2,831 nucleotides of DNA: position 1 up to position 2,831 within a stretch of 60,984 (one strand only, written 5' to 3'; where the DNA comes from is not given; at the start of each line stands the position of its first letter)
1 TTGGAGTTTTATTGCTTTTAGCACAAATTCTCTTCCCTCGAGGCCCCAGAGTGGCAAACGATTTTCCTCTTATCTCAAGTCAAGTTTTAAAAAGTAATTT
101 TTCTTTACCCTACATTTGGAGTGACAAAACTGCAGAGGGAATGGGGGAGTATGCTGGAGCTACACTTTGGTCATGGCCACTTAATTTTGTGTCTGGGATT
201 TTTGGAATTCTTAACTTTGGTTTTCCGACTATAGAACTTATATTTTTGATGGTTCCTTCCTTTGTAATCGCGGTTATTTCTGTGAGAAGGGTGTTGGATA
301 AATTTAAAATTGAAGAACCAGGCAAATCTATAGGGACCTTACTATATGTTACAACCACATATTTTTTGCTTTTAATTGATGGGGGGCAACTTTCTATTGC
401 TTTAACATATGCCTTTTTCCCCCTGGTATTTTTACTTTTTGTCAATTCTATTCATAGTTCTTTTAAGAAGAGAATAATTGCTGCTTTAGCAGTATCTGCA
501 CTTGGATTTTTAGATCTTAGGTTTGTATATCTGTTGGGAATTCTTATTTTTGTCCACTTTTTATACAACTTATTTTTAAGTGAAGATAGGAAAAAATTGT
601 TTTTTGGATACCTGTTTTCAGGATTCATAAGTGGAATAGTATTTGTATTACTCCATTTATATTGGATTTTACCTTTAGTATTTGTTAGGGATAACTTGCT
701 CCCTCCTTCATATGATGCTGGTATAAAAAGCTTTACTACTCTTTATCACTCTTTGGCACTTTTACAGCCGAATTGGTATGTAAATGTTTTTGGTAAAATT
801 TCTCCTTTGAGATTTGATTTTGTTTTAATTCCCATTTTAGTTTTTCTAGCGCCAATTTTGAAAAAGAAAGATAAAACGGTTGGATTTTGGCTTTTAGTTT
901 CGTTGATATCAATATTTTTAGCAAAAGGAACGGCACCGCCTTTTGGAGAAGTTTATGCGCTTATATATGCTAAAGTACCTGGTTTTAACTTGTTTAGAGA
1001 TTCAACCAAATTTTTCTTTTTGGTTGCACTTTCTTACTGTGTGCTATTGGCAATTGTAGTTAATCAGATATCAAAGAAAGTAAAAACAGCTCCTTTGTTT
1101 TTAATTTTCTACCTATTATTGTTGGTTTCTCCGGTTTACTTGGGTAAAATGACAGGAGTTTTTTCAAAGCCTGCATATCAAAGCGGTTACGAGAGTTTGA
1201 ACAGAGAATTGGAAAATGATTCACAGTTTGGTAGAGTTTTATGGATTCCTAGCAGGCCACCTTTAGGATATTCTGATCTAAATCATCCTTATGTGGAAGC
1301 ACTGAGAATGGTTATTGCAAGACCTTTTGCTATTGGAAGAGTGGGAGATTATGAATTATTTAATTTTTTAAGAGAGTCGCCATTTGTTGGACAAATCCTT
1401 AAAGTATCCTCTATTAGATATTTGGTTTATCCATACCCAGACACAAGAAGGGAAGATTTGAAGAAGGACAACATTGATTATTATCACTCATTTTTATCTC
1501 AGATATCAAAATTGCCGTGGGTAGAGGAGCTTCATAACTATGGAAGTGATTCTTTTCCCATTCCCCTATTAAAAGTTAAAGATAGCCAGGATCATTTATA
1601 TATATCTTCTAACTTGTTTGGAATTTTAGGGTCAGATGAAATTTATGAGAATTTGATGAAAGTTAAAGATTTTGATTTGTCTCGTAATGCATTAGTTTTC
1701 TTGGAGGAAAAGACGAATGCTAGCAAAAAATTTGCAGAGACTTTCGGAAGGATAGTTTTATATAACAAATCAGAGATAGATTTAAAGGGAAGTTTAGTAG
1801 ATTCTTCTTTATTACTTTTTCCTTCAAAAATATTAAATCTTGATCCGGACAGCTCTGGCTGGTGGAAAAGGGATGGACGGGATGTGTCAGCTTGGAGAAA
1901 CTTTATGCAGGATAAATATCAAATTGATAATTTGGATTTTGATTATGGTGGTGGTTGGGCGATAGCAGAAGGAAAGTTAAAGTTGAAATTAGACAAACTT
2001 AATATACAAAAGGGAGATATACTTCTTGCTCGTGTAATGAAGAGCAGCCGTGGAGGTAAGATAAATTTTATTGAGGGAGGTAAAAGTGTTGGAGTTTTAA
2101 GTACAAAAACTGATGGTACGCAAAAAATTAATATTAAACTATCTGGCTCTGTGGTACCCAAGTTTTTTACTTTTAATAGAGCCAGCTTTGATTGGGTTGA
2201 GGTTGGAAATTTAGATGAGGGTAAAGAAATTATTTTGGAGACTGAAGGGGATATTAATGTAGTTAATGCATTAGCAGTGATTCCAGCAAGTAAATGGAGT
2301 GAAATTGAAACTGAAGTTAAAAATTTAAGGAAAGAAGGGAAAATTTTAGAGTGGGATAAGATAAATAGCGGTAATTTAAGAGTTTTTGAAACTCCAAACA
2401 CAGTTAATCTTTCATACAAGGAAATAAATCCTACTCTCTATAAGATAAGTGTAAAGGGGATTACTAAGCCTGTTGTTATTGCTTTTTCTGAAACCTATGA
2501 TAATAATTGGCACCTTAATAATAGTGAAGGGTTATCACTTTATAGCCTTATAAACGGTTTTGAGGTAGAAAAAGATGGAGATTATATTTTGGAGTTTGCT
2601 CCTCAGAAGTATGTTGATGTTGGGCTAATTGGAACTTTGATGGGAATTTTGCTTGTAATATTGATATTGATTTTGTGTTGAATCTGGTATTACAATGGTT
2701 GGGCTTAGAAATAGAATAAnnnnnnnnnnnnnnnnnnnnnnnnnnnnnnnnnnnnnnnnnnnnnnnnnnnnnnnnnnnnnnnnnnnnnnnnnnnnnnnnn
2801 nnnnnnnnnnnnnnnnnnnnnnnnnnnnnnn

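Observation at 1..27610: ~25-kb single-strand glycan-assembly operon: Wzx/Wzy-type pathway plus an extracytoplasmic GT-C stage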

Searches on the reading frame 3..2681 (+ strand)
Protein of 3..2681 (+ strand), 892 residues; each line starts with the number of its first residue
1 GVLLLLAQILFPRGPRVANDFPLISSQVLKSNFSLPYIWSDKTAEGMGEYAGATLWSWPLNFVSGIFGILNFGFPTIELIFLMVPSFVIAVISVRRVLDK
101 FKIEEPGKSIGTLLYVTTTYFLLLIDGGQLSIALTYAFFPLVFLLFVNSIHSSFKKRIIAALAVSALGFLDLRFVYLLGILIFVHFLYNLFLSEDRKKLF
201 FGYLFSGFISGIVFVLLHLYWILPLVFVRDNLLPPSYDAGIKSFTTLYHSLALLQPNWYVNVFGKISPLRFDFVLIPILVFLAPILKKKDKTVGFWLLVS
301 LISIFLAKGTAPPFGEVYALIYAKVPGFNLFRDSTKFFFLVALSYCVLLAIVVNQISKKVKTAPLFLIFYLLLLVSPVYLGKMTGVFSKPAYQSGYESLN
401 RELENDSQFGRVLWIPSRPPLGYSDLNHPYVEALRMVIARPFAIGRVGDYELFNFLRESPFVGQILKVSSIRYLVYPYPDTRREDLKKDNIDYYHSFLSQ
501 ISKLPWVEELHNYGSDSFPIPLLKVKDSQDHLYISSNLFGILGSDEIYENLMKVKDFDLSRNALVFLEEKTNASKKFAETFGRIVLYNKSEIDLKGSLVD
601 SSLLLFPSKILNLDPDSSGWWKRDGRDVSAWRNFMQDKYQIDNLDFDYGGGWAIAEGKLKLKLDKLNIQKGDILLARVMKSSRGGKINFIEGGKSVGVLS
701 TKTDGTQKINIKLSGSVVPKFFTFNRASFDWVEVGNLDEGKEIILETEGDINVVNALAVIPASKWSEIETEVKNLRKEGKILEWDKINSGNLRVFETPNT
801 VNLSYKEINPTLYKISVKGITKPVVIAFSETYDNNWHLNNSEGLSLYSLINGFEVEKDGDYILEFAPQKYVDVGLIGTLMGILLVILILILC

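Call 6: search_protein_families(library=pfam, proteins=[window:12-2681:+], max_evalue=0.01)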
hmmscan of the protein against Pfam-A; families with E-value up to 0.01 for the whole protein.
window:12-2681:+ (889 aa): 0 families

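Call 9: search_protein_families(library=ncbifam, proteins=[window:12-2681:+], max_evalue=0.01)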
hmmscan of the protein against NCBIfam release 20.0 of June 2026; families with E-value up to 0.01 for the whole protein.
window:12-2681:+ (889 aa): 1 family
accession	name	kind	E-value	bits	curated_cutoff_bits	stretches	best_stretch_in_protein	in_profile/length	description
NF053599.1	transp_MmpA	equivalog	5.1e-14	51.7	210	1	270-428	256-415/543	MmpA family trehalose lipid delivery protein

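Call 16: find_homologous_proteins(query=window:3-2681:+, max_evalue=0.001)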
Query window:3-2681:+ (892 aa): 277 proteins with E <= 0.001 among 8000 candidates; the best 120 are listed.
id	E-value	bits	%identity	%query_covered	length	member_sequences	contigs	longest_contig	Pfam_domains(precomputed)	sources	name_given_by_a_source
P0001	0.0e+0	1992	100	100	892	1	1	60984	-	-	-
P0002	0.0e+0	1452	70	100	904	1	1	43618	-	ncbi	-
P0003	0.0e+0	1136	54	98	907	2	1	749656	-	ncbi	-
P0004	8.5e-267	906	46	99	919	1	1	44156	-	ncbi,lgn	-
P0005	6.6e-264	896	46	98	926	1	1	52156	-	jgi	jgi:hypothetical protein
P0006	1.2e-260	886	47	100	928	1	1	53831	-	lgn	-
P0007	1.0e-255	869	45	100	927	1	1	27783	-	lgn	-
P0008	6.7e-255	867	46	97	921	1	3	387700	-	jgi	jgi:hypothetical protein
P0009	4.9e-254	864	45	99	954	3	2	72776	-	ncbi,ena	-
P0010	1.9e-253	862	45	100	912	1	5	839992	-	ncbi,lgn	-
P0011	1.5e-252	859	44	98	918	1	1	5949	-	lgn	-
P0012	1.1e-251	856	45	99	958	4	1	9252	-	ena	-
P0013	1.5e-250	852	45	99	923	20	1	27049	-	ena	-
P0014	1.3e-249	849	45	99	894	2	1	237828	-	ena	-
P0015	2.2e-249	848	45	100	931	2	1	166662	-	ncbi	-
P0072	1.3e-227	776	42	98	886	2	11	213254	-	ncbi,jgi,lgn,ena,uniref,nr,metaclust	ncbi:hypothetical protein A2803_03850 [Candidatus Woesebacteria bacterium RIFCSPHIGHO2_01_FULL_44_21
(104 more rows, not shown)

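Call 18: find_encoding_contigs(protein=P0003, flank=10000, max_places=2)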
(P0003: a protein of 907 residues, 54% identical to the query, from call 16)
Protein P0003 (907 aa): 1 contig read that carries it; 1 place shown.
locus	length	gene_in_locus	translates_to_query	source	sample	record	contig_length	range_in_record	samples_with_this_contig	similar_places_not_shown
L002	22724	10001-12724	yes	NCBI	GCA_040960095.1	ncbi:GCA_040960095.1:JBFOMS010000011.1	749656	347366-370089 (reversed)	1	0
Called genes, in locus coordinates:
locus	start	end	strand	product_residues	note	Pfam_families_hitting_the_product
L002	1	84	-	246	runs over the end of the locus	PF02475:TRM5-TYW2_MTfase (weak), PF01135:PCMT (weak), PF05575:V_cholerae_RfbT, PF05050:Methyltransf_21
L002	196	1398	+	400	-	PF00534:Glycos_transf_1, PF13692:Glyco_trans_1_4, PF13524:Glyco_trans_1_2 (weak)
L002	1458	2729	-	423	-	PF08421:Methyltransf_13, PF13489:Methyltransf_23, PF08241:Methyltransf_11 (weak), PF08242:Methyltransf_12 (weak), PF08484:Methyltransf_14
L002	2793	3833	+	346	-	PF00535:Glycos_transf_2, PF10111:Glyco_tranf_2_2, PF13506:Glyco_transf_21 (weak), PF13641:Glyco_tranf_2_3, PF13632:Glyco_trans_2_3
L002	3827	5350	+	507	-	PF00535:Glycos_transf_2, PF10111:Glyco_tranf_2_2, PF13641:Glyco_tranf_2_3, PF13489:Methyltransf_23, PF08241:Methyltransf_11, PF08242:Methyltransf_12, PF13649:Methyltransf_25, PF13847:Methyltransf_31, +2 more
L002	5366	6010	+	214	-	PF13489:Methyltransf_23, PF13847:Methyltransf_31, PF13649:Methyltransf_25, PF08241:Methyltransf_11, PF08242:Methyltransf_12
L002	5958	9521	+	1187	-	PF11847:GT-C_AftD, PF18915:DUF5667 (weak)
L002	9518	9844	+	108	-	-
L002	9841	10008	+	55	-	-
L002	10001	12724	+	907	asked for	-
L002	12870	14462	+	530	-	PF02543:Carbam_trans_N, PF00814:TsaD (weak), PF22521:HypF_C_2, PF16861:Carbam_trans_C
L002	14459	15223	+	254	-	-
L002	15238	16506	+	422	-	PF01943:Polysacc_synt, PF13440:Polysacc_synt_3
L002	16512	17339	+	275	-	PF00535:Glycos_transf_2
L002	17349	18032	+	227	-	PF13489:Methyltransf_23, PF05401:NodS (weak), PF08241:Methyltransf_11, PF08242:Methyltransf_12, PF13649:Methyltransf_25, PF13847:Methyltransf_31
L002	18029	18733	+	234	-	PF00535:Glycos_transf_2, PF10111:Glyco_tranf_2_2 (weak)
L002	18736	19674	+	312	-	PF13692:Glyco_trans_1_4, PF00534:Glycos_transf_1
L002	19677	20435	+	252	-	PF00535:Glycos_transf_2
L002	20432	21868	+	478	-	PF02366:PMT, PF13231:PMT_2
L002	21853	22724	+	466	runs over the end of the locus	PF13231:PMT_2 (weak), PF09594:GT87 (weak)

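Call 19: find_encoding_contigs(protein=P0072, flank=10000, max_places=2)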
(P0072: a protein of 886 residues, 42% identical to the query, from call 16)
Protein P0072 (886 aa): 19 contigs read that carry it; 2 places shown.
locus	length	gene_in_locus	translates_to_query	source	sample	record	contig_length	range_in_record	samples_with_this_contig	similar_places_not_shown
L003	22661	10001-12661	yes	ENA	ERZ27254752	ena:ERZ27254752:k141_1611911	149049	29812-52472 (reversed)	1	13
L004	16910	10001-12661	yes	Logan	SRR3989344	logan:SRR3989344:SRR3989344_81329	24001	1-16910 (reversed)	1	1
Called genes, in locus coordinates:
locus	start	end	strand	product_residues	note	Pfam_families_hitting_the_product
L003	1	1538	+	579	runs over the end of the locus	-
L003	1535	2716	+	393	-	PF00534:Glycos_transf_1, PF13692:Glyco_trans_1_4, PF13524:Glyco_trans_1_2 (weak)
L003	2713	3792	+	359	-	PF13439:Glyco_transf_4 (weak), PF00534:Glycos_transf_1, PF20706:GT4-conflict, PF13692:Glyco_trans_1_4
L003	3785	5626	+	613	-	PF13489:Methyltransf_23, PF13847:Methyltransf_31, PF08241:Methyltransf_11, PF08242:Methyltransf_12, PF13649:Methyltransf_25, PF13506:Glyco_transf_21, PF00535:Glycos_transf_2, PF10111:Glyco_tranf_2_2, +3 more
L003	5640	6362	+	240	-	PF13489:Methyltransf_23, PF13847:Methyltransf_31, PF08241:Methyltransf_11, PF08242:Methyltransf_12, PF13649:Methyltransf_25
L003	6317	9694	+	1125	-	-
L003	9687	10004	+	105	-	-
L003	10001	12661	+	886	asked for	-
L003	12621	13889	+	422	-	PF01943:Polysacc_synt, PF13440:Polysacc_synt_3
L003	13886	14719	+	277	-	PF00535:Glycos_transf_2, PF13641:Glyco_tranf_2_3 (weak)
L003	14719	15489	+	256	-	PF07021:MetW, PF13489:Methyltransf_23, PF01209:Ubie_methyltran (weak), PF13649:Methyltransf_25, PF13847:Methyltransf_31, PF08241:Methyltransf_11, PF08242:Methyltransf_12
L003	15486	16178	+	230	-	PF05175:MTS (weak), PF05401:NodS, PF13489:Methyltransf_23, PF07021:MetW (weak), PF08241:Methyltransf_11, PF08242:Methyltransf_12, PF13649:Methyltransf_25, PF13847:Methyltransf_31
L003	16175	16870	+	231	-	PF00535:Glycos_transf_2, PF10111:Glyco_tranf_2_2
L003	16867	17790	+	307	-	PF13439:Glyco_transf_4 (faint), PF13692:Glyco_trans_1_4, PF00534:Glycos_transf_1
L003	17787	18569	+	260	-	PF00535:Glycos_transf_2 (weak)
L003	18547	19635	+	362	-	-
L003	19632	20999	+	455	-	PF13231:PMT_2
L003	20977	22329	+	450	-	-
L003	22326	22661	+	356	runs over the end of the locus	PF13439:Glyco_transf_4, PF00534:Glycos_transf_1, PF13692:Glyco_trans_1_4, PF13524:Glyco_trans_1_2 (weak)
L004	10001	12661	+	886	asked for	-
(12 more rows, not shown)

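Call 32: find_related_loci(query=A1, collection=genome_contigs, flank=10000)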
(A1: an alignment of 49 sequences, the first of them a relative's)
Query A1 (892 aa) in genome_contigs; peptide patterns used: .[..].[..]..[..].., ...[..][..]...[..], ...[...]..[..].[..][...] (x = any residue, [..] = any of these).
143 stretches matched a pattern; 73 encode a relative of the query (tblastn E <= 1e-3); 72 distinct loci.
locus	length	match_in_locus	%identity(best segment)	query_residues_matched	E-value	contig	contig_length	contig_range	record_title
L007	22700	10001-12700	46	2-876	0e+0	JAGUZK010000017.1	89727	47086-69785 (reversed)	MAG: Candidatus Woesebacteria bacterium isolate DeMMO6_59 c_000000024226, whole genome shotgun sequence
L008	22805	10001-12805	45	14-892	0e+0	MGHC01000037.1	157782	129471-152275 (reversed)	MAG: Candidatus Woesebacteria bacterium RIFCSPLOWO2_01_FULL_39_10 rifcsplowo2_01_scaffold_970, whole genome shotgun sequ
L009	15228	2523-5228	45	2-891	0e+0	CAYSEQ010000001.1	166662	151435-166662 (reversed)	MAG TPA_asm: uncultured Gammaproteobacteria bacterium isolate binchicken_co30_31 genome assembly, contig: NODE_108_lengt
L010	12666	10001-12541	45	11-878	0e+0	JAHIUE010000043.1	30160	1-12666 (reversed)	MAG: Patescibacteria group bacterium isolate MM_PC_MetaG.mb.24 MM_PC_MetaG.mb.24_k141_772473, whole genome shotgun seque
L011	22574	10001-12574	45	11-889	0e+0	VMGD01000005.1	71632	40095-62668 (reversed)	MAG: Microgenomates group bacterium Gr01-1014_7 G01um10147_scaffold_112, whole genome shotgun sequence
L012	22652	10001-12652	43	14-890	0e+0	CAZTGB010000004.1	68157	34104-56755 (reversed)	MAG TPA_asm: uncultured Gammaproteobacteria bacterium isolate SRP090828_co3_120 genome assembly, contig: NODE_25_length_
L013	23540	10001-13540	44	10-890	0e+0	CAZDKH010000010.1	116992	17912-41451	MAG TPA_asm: uncultured Gammaproteobacteria bacterium isolate SRP231805_co4_168 genome assembly, contig: k141_446705, wh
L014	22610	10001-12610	44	11-892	0e+0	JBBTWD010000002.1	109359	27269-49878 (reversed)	MAG: Patescibacteria group bacterium isolate H43-bin018_1 H43_bin018_1_000000000002, whole genome shotgun sequence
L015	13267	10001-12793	43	10-891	0e+0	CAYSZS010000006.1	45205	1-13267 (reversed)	MAG TPA_asm: uncultured Gammaproteobacteria bacterium isolate SRP050083_co1_18 genome assembly, contig: NODE_230_length_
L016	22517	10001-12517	44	14-876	0e+0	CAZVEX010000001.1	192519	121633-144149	MAG TPA_asm: uncultured Gammaproteobacteria bacterium isolate binchicken_co38_210 genome assembly, contig: NODE_177_leng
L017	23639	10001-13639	43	14-892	0e+0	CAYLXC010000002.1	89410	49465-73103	MAG TPA_asm: uncultured Gammaproteobacteria bacterium isolate SRP178908_co2_35 genome assembly, contig: NODE_37_length_8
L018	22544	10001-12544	44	11-878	0e+0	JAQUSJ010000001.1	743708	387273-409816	MAG: Candidatus Daviesbacteria bacterium isolate STD1_94 NODE_9_length_743708_cov_15.213565_Sandtown_D1, whole genome sh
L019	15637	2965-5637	43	14-887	0e+0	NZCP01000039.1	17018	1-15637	MAG: Candidatus Woesebacteria bacterium isolate ARS1183 MHASMcontig_196745, whole genome shotgun sequence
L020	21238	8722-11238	43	11-876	0e+0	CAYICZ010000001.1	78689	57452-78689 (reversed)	MAG TPA_asm: uncultured Gammaproteobacteria bacterium isolate ERP119705_co18_1 genome assembly, contig: NODE_196_length_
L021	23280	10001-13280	42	10-891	0e+0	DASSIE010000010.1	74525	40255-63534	MAG TPA_asm: Patescibacteria group bacterium isolate SMAG_U1079 k141_510940, whole genome shotgun sequence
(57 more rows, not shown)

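Call 33: predict_structure(alignment_id=A1)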
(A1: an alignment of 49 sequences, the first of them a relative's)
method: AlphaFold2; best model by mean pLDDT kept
length: 892 residues; sequences in the alignment: 49
mean_pLDDT: 87.0   pTM: 0.84
mean pLDDT of the five models: 87.0, 86.3, 86.3, 84.8, 83.3
residues with pLDDT >= 90: 505; 70-90: 299; 50-70: 72; < 50: 16
segments of 3 or more residues with pLDDT < 50: 231-240, 625-629
pLDDT, mean of each block of 10 residues (from residue 1): 61 60 73 72 63 62 85 83 89 96 95 92 86 92 96 94 92 91 95 91 96 92 75 45 78 84 76 94 94 96 93 87 82 87 97 95 93 88 80 89 92 89 85 86 81 89 95 93 85 92 94 92 95 95 92 89 94 92 94 95 89 69 56 86 86 90 78 94 94 91 87 74 92 90 91 93 95 95 79 71 91 94 94 90 93 96 91 91 94 90
secondary structure, 60 per line:
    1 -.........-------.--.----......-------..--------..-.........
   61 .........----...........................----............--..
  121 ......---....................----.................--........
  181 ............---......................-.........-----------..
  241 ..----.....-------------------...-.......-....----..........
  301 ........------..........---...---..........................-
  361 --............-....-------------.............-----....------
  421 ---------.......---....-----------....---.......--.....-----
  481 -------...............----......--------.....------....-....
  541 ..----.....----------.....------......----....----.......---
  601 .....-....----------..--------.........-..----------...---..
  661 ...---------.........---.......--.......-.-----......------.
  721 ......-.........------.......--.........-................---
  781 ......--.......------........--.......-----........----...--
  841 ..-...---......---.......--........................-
elements in order (helices of 4 or more, strands of 3 or more residues): H2-10 H26-31 H52-69 H74-100 H105-116 H119-126 H130-149 H154-170 H173-192 H196-217 H219-227 H239-242 H247-251 H275-281 H283-286 H291-308 H315-324 H334-359 H363-374 H376-379 H393-405 E411-414 E430-432 H433-436 H440-443 H455-458 H462-468 E471-475 H488-502 E507-512 E521-525 E532-535 E537-542 H547-551 E562-566 H573-578 E583-586 H591-597 H607-610 H631-639 E653-655 E659-663 E673-681 E685-691 E694-700 E708-713 E720-726 E728-736 E743-749 E752-760 H762-777 E781-783 H789-795 E802-809 E812-818 E824-831 E836-838 E844-846 E850-855 E859-865 H868-891
